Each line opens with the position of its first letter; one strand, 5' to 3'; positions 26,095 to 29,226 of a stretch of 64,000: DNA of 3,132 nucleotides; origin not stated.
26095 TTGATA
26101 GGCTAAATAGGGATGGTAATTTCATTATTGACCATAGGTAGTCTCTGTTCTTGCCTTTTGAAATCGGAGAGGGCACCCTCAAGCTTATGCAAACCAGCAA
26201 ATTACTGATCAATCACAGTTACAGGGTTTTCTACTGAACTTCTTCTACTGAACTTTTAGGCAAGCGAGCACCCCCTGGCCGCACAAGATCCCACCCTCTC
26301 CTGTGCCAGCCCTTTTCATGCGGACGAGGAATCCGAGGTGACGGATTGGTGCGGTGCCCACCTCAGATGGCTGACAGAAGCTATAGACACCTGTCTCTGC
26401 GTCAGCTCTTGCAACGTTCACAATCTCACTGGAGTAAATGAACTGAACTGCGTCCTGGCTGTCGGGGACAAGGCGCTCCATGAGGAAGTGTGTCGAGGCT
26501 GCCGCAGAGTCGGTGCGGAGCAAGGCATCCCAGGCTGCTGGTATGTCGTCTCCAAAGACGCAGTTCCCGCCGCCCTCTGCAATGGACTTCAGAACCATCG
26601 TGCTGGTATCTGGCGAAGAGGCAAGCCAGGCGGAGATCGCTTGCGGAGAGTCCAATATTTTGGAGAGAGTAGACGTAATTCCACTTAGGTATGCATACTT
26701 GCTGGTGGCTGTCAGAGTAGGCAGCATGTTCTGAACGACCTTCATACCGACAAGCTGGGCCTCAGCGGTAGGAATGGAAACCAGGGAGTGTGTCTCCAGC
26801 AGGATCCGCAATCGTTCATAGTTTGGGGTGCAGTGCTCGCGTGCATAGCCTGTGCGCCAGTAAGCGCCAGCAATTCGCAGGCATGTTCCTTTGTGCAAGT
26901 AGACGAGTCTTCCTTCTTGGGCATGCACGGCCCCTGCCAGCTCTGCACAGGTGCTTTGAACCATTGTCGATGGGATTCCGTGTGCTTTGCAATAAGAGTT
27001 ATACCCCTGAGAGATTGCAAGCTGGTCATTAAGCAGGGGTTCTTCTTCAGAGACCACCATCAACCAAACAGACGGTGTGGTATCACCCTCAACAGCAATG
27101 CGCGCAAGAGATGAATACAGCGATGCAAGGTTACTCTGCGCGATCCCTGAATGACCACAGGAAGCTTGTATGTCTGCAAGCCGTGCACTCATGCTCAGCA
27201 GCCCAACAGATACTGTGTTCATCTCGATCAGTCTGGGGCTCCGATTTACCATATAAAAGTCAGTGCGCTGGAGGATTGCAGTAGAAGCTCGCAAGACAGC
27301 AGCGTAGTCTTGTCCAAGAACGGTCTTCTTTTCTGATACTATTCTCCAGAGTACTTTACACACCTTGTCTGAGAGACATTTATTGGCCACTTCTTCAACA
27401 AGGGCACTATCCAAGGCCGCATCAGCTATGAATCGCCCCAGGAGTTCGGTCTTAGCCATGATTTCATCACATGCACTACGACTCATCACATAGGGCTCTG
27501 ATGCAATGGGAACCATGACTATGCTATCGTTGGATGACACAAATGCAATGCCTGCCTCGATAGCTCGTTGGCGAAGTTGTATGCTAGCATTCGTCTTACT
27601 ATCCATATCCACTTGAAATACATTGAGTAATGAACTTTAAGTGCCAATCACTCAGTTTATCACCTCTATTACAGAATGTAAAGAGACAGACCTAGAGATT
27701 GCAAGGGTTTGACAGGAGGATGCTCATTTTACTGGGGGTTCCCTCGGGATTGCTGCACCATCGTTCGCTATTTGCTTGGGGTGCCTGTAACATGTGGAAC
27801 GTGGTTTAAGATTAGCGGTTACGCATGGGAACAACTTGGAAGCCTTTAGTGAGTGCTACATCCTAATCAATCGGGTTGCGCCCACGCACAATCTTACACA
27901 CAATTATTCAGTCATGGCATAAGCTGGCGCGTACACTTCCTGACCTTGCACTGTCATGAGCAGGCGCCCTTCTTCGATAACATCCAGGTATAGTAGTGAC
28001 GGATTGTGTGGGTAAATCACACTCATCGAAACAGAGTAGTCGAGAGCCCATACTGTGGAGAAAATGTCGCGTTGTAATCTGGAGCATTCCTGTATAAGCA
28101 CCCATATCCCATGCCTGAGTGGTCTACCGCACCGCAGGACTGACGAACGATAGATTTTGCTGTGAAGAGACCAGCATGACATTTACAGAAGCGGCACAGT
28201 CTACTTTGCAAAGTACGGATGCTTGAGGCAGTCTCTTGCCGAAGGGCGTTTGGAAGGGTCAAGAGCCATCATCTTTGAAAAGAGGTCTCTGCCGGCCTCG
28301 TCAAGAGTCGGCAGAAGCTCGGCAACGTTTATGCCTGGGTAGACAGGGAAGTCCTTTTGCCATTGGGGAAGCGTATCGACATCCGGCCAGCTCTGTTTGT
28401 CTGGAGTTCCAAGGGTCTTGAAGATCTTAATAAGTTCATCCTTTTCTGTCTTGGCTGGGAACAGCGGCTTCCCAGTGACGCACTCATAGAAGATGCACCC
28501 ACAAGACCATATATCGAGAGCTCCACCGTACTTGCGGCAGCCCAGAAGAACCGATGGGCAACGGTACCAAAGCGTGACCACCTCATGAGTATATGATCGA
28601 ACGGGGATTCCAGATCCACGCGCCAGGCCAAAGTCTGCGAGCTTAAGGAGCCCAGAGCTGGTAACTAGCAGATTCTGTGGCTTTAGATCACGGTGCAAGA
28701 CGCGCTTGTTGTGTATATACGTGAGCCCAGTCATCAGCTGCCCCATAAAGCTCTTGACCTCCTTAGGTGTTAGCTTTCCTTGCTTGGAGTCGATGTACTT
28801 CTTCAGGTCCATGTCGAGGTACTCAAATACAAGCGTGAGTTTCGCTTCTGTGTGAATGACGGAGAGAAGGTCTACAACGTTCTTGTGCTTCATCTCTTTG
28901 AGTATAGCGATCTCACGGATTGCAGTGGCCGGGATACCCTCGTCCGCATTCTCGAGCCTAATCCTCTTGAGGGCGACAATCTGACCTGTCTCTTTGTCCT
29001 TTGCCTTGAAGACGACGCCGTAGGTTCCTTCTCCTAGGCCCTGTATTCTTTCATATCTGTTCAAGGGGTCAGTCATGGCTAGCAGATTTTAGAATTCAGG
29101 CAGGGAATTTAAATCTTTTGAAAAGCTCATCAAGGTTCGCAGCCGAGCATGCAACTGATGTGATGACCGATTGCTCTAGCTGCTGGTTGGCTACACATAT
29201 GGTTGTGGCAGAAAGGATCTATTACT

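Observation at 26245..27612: Intact eukaryotic-type glutathione synthetase homolog in a lineage reported to lack glutathione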

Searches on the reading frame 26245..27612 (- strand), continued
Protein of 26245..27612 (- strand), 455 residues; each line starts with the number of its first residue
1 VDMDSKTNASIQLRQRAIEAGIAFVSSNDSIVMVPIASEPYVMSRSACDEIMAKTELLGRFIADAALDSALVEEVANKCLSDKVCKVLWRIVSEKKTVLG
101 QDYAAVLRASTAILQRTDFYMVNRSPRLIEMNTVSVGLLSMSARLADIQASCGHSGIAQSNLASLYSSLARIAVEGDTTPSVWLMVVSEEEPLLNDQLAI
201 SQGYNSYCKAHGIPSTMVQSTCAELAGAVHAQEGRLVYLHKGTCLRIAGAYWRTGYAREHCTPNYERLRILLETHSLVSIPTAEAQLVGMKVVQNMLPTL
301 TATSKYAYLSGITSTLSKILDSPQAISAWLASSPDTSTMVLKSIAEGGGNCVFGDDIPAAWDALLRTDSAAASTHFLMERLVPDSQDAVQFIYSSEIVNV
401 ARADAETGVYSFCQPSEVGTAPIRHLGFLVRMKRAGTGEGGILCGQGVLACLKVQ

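Call 58: fold_search(model_id=the predicted structure, library=pdb)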
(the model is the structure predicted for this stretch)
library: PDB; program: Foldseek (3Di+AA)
matches with E <= 10: 670; with E <= 0.001: 53
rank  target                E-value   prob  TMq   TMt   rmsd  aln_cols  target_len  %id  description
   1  1m0w_A                4.2e-29  1.00  0.80  0.76   4.5       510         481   19  Yeast Glutathione Synthase Bound to gamma-glutamyl-cysteine, AMP-PNP and 2 Magnesium Ions (released 2002-12-11)
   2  8fbz_A                2.5e-28  1.00  0.81  0.80   3.4       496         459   20  Crystal Structure of apo human Glutathione Synthetase Y270E (released 2024-05-08)
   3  8fbz_B                3.9e-28  1.00  0.81  0.80   3.5       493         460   19  Crystal Structure of apo human Glutathione Synthetase Y270E (released 2024-05-08)
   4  1m0w_B                8.4e-28  1.00  0.79  0.75   4.6       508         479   20  Yeast Glutathione Synthase Bound to gamma-glutamyl-cysteine, AMP-PNP and 2 Magnesium Ions (released 2002-12-11)
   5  3kal_A                1.9e-27  1.00  0.82  0.79   3.5       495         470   19  Structure of homoglutathione synthetase from Glycine max in closed conformation with homoglutathione, ADP, a sulfate i (released 2009-12-22)
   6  2hgs                  2.4e-27  1.00  0.80  0.77   3.9       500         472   21  HUMAN GLUTATHIONE SYNTHETASE (released 1999-06-22)
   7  3kal_B                8.2e-27  1.00  0.82  0.80   3.3       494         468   19  Structure of homoglutathione synthetase from Glycine max in closed conformation with homoglutathione, ADP, a sulfate i (released 2009-12-22)
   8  1m0t_A                1.0e-26  1.00  0.69  0.69   6.9       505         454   18  Yeast Glutathione Synthase (released 2002-12-11)
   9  1m0t_B                5.4e-26  1.00  0.69  0.69   6.8       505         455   18  Yeast Glutathione Synthase (released 2002-12-11)
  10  5oes_E                1.2e-25  1.00  0.79  0.80   3.6       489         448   18  The structure of a glutathione synthetase (StGSS1) from Solanum tuberosum in ADP and y-EC bound closed conformation. (released 2018-04-25)
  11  5oes_B                4.7e-25  1.00  0.79  0.80   3.7       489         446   18  The structure of a glutathione synthetase (StGSS1) from Solanum tuberosum in ADP and y-EC bound closed conformation. (released 2018-04-25)
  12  5oes_F                6.6e-25  1.00  0.80  0.81   3.6       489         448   17  The structure of a glutathione synthetase (StGSS1) from Solanum tuberosum in ADP and y-EC bound closed conformation. (released 2018-04-25)
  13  5oes_A                9.2e-25  1.00  0.79  0.80   3.6       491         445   18  The structure of a glutathione synthetase (StGSS1) from Solanum tuberosum in ADP and y-EC bound closed conformation. (released 2018-04-25)
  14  5oes_C                1.1e-24  1.00  0.79  0.80   3.6       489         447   18  The structure of a glutathione synthetase (StGSS1) from Solanum tuberosum in ADP and y-EC bound closed conformation. (released 2018-04-25)
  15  5oes_D                1.6e-24  1.00  0.79  0.80   3.6       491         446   18  The structure of a glutathione synthetase (StGSS1) from Solanum tuberosum in ADP and y-EC bound closed conformation. (released 2018-04-25)
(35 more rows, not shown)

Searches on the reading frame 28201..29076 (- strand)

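Call 47: search_protein_families(library=pfam, proteins=[window:28201-29076:-], max_evalue=0.001)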
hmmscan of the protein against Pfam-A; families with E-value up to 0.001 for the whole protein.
window:28201-29076:- (291 aa): 3 families
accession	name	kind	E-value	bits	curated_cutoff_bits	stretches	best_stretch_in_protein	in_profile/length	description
PF00069.31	Pkinase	-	3.2e-74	250.1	31.7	1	8-289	1-263/263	Protein kinase domain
PF07714.23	PK_Tyr_Ser-Thr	-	2.2e-34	119.4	23.1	1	11-214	4-213/258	Protein tyrosine and serine/threonine kinase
PF03109.22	ABC1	-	0.00015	21.4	22.9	1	79-156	142-218/244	ABC1 atypical kinase-like domain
